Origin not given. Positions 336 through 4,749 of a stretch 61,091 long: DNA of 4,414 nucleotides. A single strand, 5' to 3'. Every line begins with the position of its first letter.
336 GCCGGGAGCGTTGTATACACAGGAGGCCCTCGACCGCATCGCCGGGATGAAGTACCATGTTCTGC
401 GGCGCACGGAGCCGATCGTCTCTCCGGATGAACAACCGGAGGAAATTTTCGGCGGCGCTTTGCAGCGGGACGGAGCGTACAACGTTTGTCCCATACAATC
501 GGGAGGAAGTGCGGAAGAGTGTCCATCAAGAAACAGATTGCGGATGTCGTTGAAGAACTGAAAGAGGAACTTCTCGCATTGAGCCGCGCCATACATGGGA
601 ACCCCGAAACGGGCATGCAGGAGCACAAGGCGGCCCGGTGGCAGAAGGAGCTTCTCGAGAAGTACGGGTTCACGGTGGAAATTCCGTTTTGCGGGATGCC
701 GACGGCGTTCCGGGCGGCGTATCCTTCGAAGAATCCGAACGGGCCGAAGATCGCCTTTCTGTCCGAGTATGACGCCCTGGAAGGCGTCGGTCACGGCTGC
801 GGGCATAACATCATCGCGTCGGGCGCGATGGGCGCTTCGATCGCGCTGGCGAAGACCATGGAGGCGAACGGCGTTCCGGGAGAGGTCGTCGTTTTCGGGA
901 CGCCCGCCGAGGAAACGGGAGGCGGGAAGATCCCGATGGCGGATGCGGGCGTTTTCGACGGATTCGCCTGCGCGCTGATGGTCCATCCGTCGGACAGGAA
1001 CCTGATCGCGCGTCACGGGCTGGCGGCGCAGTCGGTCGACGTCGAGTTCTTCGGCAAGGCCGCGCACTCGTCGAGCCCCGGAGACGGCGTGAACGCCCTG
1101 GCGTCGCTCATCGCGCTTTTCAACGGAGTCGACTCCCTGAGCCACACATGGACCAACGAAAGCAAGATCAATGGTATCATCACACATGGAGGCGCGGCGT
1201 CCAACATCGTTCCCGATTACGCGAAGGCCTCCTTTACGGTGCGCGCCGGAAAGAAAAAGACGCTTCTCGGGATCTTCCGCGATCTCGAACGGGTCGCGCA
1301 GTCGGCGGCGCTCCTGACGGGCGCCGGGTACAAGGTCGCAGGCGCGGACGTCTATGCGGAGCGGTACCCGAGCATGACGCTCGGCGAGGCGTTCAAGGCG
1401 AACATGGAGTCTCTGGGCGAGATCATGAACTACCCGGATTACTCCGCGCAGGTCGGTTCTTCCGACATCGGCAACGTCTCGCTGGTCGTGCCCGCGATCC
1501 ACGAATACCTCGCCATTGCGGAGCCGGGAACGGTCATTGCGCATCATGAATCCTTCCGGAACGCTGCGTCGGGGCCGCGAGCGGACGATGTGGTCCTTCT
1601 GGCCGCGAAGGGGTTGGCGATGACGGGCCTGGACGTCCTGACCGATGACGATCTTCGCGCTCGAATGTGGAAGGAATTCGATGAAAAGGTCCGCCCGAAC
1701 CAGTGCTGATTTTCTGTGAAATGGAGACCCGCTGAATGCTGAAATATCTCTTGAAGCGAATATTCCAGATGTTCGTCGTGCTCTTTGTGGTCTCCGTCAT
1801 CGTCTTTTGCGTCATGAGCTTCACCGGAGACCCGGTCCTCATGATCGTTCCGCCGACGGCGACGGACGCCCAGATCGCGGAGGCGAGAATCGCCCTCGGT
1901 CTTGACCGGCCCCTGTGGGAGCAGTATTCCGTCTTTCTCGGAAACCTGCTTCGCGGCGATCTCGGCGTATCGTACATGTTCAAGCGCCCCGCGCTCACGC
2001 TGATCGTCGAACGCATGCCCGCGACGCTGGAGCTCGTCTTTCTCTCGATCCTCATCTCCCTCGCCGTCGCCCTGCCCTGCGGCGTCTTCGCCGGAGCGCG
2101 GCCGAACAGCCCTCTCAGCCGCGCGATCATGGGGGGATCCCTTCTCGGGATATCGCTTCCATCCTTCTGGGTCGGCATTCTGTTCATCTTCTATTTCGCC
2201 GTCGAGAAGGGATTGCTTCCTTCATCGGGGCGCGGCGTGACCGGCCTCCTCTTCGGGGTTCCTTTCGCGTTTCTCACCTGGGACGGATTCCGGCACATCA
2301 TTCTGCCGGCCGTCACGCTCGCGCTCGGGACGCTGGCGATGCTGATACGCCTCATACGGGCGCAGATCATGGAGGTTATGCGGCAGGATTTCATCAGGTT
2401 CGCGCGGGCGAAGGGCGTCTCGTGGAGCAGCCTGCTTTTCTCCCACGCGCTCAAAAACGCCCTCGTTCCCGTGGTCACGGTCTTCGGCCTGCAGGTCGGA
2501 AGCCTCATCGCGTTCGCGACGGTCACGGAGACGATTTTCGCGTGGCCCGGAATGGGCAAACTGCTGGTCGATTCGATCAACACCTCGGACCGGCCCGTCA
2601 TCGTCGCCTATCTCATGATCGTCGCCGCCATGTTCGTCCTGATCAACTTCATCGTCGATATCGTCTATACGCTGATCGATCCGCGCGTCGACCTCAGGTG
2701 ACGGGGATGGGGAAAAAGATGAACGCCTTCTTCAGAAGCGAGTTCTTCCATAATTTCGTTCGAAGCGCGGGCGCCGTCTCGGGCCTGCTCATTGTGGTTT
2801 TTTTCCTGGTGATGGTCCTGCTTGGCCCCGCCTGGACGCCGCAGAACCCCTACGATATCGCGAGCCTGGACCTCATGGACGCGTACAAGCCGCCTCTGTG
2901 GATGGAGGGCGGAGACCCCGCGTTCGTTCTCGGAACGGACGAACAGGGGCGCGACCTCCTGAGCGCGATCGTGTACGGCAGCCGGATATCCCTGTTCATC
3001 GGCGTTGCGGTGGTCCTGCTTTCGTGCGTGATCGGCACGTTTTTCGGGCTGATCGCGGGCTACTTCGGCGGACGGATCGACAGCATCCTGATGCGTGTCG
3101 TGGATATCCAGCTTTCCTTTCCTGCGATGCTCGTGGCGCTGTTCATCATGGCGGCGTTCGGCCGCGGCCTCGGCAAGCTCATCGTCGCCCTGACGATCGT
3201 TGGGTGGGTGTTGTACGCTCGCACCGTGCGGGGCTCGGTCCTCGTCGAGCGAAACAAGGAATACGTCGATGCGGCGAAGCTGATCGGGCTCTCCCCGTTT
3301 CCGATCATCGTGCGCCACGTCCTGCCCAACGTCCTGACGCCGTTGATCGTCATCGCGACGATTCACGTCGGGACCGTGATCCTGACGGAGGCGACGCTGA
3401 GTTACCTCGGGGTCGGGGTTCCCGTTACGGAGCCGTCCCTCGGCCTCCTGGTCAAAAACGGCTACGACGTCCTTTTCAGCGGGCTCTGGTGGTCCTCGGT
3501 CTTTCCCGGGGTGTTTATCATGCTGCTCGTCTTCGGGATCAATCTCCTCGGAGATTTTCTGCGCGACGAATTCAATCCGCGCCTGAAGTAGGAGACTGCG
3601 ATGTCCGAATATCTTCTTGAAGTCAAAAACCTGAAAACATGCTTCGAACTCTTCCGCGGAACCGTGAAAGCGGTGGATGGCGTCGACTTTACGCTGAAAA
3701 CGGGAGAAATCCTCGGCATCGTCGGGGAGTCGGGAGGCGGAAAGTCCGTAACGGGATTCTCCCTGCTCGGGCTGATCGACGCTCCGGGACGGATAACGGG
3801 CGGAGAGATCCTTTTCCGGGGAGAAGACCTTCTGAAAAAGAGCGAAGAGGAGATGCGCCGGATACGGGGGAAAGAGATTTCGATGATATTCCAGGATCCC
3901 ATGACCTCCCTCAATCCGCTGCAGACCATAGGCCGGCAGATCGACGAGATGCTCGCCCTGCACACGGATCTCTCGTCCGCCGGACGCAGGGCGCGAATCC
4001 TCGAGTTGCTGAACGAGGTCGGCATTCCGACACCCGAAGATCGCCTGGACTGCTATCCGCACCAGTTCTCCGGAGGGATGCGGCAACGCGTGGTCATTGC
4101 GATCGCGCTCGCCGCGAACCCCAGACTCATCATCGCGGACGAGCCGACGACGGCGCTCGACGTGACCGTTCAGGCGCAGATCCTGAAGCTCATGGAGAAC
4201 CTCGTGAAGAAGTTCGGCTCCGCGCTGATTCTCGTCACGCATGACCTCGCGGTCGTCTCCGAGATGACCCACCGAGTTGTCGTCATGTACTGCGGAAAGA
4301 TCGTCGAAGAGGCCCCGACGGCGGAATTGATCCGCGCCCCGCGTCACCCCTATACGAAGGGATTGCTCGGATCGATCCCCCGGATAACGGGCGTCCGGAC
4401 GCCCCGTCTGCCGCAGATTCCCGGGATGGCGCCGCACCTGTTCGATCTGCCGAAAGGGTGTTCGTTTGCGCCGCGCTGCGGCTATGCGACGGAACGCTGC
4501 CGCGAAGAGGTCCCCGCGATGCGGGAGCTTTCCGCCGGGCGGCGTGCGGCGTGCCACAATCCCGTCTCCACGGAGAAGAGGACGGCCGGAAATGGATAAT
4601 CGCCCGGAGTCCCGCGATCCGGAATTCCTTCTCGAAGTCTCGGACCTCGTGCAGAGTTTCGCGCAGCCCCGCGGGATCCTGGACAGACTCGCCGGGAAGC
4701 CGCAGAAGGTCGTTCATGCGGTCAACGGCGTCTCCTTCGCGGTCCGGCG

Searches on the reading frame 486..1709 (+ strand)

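Call 38: search_protein_families(library=pfam, proteins=[window:486-1709:+], max_evalue=0.00001)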
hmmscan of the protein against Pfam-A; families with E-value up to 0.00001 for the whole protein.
window:486-1709:+ (407 aa): 2 families
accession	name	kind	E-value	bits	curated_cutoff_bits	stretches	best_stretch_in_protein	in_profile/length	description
PF07687.19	M20_dimer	-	4.6e-11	43.1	21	1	183-274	8-102/107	Peptidase dimerisation domain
PF01546.33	Peptidase_M20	-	2.1e-10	41.3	24.6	1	99-361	25-191/206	Peptidase family M20/M25/M40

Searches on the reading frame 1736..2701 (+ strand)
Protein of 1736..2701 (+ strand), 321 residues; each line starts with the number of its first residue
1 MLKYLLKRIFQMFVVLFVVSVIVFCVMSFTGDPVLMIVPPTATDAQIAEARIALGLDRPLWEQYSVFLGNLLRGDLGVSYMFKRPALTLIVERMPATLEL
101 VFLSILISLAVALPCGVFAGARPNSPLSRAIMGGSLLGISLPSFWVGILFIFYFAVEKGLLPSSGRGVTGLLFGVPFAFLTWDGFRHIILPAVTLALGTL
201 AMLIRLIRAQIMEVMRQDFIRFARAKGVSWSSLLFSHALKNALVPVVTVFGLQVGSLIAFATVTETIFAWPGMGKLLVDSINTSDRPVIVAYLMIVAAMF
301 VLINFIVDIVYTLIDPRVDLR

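Call 38: search_protein_families(library=pfam, proteins=[window:1736-2701:+], max_evalue=0.00001)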
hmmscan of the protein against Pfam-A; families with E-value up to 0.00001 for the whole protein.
window:1736-2701:+ (321 aa): 2 families
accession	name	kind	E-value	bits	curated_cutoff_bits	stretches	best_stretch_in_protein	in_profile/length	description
PF00528.27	BPD_transp_1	-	8.7e-42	143.4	26.4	1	113-318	2-182/184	Binding-protein-dependent transport system inner membrane component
PF19300.4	BPD_transp_1_N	-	2.1e-11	44.4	23.8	1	1-100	1-113/114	Binding-prot-dependent transport system membrane comp, N-term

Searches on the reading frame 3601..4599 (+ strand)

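Call 38: search_protein_families(library=pfam, proteins=[window:3601-4599:+], max_evalue=0.00001)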
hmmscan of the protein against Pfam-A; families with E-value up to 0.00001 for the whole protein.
window:3601-4599:+ (332 aa): 2 families
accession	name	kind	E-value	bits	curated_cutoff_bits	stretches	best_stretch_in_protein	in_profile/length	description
PF00005.33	ABC_tran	-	5.5e-28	98.7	25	1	26-184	2-137/137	ABC transporter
PF08352.17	oligo_HPY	-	6.9e-21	74.8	27.1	1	235-300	1-65/65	Oligopeptide/dipeptide transporter, C-terminal region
